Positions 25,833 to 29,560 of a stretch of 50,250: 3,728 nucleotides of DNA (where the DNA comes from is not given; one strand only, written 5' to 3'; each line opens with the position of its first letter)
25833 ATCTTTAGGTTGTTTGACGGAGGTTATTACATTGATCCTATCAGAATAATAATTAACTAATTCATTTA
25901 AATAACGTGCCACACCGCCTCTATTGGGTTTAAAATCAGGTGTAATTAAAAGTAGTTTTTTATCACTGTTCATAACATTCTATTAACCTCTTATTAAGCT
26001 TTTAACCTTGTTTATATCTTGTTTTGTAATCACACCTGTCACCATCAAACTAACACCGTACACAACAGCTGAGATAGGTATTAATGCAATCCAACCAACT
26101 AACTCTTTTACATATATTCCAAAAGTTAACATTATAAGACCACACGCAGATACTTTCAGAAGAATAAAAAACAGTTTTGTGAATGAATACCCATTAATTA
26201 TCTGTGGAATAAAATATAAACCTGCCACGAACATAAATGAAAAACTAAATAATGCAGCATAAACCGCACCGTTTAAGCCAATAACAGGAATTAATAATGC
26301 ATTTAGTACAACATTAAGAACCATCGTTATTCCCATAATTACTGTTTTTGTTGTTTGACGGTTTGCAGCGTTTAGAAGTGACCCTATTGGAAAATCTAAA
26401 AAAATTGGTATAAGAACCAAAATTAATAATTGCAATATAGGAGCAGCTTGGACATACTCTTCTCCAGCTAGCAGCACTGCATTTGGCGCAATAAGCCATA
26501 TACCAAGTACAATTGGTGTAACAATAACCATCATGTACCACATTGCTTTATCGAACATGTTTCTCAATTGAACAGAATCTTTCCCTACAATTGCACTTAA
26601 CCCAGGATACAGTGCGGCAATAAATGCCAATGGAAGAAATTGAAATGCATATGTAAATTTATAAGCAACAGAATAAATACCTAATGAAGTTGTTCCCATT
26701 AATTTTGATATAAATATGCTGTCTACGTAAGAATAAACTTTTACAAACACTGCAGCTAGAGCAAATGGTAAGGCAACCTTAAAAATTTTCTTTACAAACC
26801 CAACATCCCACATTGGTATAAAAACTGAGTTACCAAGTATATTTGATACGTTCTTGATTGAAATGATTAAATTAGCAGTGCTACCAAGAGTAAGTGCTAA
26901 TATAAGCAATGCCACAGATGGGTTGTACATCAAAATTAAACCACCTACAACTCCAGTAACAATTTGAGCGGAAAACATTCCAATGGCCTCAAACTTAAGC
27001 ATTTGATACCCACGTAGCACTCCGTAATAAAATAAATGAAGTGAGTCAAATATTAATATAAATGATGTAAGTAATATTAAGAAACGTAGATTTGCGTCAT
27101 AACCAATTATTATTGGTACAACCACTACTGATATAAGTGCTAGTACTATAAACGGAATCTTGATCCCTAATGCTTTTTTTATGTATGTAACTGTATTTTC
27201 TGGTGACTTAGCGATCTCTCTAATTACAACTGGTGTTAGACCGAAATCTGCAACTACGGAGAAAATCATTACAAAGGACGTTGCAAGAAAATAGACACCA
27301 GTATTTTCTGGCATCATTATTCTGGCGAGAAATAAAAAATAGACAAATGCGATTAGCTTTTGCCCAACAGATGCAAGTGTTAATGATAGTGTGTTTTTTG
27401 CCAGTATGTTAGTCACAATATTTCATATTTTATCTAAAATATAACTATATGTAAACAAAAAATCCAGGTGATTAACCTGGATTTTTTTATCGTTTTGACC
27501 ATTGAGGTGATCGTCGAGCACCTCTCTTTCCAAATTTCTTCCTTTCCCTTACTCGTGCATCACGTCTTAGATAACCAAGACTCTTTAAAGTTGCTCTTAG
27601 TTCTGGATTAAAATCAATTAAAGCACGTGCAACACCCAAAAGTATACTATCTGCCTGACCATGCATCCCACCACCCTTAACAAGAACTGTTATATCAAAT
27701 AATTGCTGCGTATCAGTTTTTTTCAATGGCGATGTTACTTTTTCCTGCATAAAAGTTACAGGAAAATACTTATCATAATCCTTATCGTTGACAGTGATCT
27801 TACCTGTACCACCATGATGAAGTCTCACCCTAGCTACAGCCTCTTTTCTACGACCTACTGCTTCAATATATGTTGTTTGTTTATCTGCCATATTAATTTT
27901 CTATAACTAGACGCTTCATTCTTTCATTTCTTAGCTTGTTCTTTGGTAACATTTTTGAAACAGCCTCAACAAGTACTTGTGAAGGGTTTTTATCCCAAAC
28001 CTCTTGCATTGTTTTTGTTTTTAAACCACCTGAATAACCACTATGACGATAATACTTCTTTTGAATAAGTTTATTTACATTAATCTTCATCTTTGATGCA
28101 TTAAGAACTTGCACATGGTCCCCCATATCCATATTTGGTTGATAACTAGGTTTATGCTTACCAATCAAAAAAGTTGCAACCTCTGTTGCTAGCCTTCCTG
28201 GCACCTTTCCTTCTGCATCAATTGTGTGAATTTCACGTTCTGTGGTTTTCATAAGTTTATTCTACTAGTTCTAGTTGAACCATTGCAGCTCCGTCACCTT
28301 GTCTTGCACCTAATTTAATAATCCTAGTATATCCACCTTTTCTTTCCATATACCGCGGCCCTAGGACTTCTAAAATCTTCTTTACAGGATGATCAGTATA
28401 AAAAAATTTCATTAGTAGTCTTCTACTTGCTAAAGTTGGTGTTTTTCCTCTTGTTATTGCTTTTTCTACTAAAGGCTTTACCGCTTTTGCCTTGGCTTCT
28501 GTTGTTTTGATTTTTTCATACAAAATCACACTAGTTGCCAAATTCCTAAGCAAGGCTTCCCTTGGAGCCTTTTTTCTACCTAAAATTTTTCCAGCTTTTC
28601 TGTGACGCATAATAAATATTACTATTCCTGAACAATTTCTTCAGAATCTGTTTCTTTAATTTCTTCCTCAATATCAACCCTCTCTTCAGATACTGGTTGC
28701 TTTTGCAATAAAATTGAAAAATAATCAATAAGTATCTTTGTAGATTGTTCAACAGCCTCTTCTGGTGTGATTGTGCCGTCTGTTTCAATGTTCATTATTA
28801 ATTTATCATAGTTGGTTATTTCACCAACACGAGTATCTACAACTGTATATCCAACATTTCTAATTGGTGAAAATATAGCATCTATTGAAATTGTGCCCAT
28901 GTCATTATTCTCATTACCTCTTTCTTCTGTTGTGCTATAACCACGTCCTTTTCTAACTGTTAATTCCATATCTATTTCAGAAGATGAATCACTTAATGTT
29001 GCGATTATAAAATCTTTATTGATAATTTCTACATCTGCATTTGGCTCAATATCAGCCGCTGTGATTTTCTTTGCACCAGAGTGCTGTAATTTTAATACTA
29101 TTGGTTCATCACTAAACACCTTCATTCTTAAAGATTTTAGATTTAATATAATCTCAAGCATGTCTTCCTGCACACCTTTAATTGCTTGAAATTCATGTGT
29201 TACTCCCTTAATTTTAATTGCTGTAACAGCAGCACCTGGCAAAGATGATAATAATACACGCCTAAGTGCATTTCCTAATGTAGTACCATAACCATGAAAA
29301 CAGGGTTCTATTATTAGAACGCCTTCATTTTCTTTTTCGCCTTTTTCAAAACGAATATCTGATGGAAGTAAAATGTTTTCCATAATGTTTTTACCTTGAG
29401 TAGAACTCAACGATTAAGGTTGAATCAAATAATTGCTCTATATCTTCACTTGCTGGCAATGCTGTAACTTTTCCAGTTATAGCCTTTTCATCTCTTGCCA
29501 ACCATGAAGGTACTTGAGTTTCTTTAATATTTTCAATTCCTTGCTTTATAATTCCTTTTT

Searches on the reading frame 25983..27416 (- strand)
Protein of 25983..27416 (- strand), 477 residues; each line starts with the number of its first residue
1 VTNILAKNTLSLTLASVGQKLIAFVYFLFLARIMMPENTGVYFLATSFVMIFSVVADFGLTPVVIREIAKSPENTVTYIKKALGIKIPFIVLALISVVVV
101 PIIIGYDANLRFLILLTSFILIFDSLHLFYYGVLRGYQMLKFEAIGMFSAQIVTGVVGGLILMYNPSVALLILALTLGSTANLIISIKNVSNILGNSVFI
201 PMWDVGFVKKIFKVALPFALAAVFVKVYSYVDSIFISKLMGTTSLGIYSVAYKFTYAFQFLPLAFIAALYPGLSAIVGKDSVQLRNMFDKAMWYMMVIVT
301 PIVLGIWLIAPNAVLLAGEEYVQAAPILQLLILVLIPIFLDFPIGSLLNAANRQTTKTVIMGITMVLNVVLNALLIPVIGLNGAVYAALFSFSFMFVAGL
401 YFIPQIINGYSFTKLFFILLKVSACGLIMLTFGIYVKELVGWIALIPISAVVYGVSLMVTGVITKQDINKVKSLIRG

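Call 57: search_protein_families(library=ncbifam, proteins=[window:25983-27416:-], max_evalue=0.00001)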
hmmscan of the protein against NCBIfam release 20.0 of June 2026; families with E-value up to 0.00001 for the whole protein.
window:25983-27416:- (477 aa): 4 families
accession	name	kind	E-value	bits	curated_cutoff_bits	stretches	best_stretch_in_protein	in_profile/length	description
NF041871.1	Wzx_EPS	equivalog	2.9e-18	65.9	800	1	8-476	5-476/492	exopolysaccharide biosynthesis flippase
NF007773.0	PRK10459.1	equivalog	9.7e-15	54.5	273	1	14-466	16-468/492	MOP flippase family protein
TIGR00797.1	matE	subfamily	1.2e-08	34.3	147.4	1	217-445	1-234/396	MATE family efflux transporter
NF047674.1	TeichurnBiosyTuaB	equivalog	8.9e-06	25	580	0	20-460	23-440/469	teichuronic acid biosynthesis protein TuaB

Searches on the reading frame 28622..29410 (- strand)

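Call 57: search_protein_families(library=ncbifam, proteins=[window:28622-29410:-], max_evalue=0.00001)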
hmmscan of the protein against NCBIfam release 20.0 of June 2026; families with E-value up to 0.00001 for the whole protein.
window:28622-29410:- (262 aa): 9 families
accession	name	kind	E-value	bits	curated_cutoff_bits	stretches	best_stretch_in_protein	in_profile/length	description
NF003519.0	PRK05182.2-5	equivalog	3e-85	286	277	1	10-257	1-251/320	DNA-directed RNA polymerase subunit alpha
NF003513.0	PRK05182.1-2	equivalog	4.9e-81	272.3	302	1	10-253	6-249/338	DNA-directed RNA polymerase subunit alpha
NF003515.0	PRK05182.2-1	equivalog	1.3e-77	261.2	406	1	21-254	12-243/314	DNA-directed RNA polymerase subunit alpha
TIGR02027.1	rpoA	equivalog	1.9e-77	260.4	227.8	1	30-254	2-227/298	DNA-directed RNA polymerase subunit alpha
NF003516.0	PRK05182.2-2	equivalog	6e-75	252.3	353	1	25-254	16-244/315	DNA-directed RNA polymerase subunit alpha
NF003514.0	PRK05182.1-4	equivalog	5.9e-69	232.2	434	1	27-256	16-243/338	DNA-directed RNA polymerase subunit alpha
NF003517.0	PRK05182.2-3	equivalog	1.2e-65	221.8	356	1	7-256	2-254/344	DNA-directed RNA polymerase subunit alpha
NF003518.0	PRK05182.2-4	equivalog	2.5e-64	217.4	523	1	25-258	14-245/312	DNA-directed RNA polymerase subunit alpha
NF001988.0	PRK00783.1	equivalog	1.1e-06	28.5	153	0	199-236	222-259/266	DNA-directed RNA polymerase subunit D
